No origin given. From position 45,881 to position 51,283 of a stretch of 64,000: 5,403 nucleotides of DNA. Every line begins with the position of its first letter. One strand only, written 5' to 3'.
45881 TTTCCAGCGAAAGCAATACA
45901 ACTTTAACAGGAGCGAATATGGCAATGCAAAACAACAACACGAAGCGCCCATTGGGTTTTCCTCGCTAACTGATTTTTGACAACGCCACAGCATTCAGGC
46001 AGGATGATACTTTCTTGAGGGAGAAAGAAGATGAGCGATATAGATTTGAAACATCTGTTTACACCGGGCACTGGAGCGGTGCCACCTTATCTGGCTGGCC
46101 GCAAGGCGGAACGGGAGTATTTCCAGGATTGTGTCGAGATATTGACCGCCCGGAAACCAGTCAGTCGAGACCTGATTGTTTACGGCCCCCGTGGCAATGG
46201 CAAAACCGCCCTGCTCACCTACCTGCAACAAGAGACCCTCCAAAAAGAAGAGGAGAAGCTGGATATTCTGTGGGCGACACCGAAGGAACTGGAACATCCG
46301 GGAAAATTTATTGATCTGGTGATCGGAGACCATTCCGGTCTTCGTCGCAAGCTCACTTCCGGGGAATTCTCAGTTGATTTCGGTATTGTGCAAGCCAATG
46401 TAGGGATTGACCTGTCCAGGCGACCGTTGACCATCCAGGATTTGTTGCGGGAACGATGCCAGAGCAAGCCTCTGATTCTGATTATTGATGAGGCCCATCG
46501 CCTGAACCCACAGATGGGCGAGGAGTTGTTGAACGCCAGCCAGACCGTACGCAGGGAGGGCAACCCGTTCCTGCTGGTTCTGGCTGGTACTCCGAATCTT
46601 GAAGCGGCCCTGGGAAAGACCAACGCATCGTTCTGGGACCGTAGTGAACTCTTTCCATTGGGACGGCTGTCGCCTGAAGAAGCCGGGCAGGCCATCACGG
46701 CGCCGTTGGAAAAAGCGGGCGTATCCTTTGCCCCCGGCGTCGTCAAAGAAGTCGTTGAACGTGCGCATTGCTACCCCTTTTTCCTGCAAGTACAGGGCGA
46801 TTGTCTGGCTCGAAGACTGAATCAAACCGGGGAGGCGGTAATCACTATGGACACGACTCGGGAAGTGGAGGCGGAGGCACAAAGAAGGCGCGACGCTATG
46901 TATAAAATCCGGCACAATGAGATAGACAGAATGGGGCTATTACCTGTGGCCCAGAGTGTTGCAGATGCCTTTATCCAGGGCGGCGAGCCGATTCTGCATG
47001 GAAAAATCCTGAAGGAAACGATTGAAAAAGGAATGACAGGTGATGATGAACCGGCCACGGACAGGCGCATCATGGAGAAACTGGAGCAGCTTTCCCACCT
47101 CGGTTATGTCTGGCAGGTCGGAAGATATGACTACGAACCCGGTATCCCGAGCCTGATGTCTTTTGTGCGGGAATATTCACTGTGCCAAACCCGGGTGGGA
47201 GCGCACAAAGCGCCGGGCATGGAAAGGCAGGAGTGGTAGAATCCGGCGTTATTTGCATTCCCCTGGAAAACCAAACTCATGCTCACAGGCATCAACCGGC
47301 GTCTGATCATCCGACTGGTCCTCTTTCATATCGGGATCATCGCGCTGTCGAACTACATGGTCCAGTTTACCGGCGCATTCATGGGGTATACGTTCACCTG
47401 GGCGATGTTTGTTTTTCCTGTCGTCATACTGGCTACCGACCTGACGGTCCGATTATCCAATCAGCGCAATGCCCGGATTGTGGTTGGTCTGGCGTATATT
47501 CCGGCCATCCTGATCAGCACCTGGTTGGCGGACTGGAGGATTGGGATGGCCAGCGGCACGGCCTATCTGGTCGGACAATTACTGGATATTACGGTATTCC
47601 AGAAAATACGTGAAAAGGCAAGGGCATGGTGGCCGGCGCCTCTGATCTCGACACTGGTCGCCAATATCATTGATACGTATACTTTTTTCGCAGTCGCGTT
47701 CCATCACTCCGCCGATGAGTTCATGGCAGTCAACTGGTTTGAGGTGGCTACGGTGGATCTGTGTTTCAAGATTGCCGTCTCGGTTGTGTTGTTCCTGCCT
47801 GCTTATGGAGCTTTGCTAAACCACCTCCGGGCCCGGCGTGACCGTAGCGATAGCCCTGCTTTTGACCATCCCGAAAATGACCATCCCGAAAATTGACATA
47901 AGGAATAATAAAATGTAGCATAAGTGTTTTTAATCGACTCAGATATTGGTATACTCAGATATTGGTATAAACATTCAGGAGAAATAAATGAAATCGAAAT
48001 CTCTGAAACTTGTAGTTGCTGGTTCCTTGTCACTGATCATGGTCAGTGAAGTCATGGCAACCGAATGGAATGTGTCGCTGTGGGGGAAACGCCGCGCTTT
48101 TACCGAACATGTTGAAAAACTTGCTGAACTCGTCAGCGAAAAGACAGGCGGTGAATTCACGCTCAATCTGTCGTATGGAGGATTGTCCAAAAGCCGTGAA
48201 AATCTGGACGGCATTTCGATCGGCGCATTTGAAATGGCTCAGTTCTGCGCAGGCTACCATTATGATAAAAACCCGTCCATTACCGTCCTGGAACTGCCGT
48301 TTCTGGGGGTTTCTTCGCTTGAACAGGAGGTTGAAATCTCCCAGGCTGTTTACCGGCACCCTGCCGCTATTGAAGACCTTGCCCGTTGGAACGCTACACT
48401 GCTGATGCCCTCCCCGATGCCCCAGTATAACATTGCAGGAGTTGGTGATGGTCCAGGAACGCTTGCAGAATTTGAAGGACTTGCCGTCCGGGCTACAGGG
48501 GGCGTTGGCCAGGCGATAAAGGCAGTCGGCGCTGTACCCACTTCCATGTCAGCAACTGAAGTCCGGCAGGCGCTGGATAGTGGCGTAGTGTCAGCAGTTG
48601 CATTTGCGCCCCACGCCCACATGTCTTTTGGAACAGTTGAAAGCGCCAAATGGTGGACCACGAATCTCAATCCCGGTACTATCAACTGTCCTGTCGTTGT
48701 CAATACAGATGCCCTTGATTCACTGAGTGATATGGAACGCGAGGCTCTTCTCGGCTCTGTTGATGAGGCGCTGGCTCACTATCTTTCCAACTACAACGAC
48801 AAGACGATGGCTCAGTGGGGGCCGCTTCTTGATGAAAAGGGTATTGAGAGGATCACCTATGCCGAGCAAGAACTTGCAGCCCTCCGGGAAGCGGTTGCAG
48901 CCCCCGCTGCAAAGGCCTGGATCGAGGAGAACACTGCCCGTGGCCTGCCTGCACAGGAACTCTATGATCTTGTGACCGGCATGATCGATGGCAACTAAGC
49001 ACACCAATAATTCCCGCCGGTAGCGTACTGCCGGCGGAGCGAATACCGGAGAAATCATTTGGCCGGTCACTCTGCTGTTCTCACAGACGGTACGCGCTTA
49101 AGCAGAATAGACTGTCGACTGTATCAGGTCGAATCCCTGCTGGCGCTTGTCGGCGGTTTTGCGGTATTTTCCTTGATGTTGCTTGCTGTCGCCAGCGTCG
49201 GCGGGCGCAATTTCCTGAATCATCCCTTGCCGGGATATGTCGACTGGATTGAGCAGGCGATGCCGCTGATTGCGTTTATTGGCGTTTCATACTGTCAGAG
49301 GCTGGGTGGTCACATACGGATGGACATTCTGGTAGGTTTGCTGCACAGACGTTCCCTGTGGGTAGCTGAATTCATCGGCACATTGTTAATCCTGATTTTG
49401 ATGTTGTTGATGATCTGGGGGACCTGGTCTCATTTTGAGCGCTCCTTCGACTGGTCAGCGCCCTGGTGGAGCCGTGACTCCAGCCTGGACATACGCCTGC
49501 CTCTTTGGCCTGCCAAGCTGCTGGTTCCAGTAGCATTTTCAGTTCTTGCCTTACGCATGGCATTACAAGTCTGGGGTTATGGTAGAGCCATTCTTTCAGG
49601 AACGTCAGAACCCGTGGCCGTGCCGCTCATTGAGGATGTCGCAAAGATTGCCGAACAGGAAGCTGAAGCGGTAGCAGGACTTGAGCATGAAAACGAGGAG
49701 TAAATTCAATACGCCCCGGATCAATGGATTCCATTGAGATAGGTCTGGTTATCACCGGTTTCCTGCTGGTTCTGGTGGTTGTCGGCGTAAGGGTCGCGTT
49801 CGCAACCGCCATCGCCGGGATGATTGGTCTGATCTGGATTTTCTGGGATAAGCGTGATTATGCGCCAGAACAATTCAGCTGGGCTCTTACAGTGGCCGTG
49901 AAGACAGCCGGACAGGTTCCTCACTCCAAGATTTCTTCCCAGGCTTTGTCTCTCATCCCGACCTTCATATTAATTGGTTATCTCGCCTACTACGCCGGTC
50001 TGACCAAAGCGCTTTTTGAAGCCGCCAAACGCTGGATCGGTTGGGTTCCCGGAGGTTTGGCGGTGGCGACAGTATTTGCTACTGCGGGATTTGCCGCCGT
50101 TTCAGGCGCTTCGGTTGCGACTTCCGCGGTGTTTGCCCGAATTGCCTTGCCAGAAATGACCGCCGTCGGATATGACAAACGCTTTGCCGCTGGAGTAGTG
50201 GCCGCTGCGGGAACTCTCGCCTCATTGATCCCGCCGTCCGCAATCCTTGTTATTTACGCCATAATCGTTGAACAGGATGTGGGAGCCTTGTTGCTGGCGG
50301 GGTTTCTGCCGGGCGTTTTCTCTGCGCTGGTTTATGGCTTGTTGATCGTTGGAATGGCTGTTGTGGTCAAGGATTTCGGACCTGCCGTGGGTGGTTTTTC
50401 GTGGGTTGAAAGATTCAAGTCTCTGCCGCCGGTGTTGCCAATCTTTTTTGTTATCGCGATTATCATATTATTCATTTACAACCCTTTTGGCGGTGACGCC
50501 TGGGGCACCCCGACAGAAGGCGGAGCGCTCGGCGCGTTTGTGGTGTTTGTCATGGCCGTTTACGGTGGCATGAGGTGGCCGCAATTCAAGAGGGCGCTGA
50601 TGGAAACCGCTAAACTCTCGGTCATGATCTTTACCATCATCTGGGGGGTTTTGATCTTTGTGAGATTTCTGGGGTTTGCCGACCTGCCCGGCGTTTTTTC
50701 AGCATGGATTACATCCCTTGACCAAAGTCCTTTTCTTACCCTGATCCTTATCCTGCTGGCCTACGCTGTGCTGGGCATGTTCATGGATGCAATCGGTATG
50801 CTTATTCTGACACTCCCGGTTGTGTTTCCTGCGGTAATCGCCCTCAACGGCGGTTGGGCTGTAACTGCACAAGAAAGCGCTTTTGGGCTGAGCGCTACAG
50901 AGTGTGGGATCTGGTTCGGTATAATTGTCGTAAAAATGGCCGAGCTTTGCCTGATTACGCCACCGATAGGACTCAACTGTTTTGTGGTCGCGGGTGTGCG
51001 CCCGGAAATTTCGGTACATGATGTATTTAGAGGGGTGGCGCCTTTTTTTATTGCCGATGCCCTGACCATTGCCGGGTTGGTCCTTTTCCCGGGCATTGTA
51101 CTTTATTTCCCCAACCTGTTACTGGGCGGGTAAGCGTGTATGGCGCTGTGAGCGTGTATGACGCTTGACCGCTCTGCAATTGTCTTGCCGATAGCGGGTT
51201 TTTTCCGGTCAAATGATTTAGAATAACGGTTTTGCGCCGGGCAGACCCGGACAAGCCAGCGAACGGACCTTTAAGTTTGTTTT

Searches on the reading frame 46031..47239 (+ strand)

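Call 68: search_protein_families(library=pfam, proteins=[window:46031-47239:+], max_evalue=0.00001)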
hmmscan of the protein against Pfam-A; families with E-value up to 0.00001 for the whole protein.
window:46031-47239:+ (402 aa): 2 families
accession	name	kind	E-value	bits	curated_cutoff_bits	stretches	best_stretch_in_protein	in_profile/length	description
PF13401.12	AAA_22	-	8.8e-10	39.4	27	1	48-193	8-129/130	AAA domain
PF13191.12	AAA_16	-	4.9e-09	37.3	32.6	1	21-171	2-156/167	AAA ATPase domain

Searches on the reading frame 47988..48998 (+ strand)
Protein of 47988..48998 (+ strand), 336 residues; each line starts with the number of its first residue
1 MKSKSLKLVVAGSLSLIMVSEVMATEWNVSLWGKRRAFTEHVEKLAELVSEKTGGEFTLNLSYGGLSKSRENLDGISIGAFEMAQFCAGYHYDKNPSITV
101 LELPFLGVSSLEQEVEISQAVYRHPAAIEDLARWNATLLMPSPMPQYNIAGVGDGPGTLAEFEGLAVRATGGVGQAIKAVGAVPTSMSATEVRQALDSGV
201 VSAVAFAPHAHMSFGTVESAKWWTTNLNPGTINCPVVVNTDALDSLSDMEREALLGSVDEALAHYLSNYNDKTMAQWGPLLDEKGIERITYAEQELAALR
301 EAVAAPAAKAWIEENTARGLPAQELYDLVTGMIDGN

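Call 68: search_protein_families(library=pfam, proteins=[window:47988-48998:+], max_evalue=0.00001)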
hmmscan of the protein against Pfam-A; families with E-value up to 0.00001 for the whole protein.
window:47988-48998:+ (336 aa): 1 family
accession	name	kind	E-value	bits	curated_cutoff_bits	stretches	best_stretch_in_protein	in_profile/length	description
PF03480.18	DctP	-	1.2e-23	84.3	23.4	1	36-310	9-282/286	Bacterial extracellular solute-binding protein, family 7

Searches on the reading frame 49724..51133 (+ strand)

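Call 68: search_protein_families(library=pfam, proteins=[window:49724-51133:+], max_evalue=0.00001)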
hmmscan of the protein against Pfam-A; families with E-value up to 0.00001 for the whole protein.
window:49724-51133:+ (469 aa): 1 family
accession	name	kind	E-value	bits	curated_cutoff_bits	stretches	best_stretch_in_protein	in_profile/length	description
PF06808.19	DctM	-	6.6e-67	226.6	23.8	1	12-457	2-412/413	Tripartite ATP-independent periplasmic transporter, DctM component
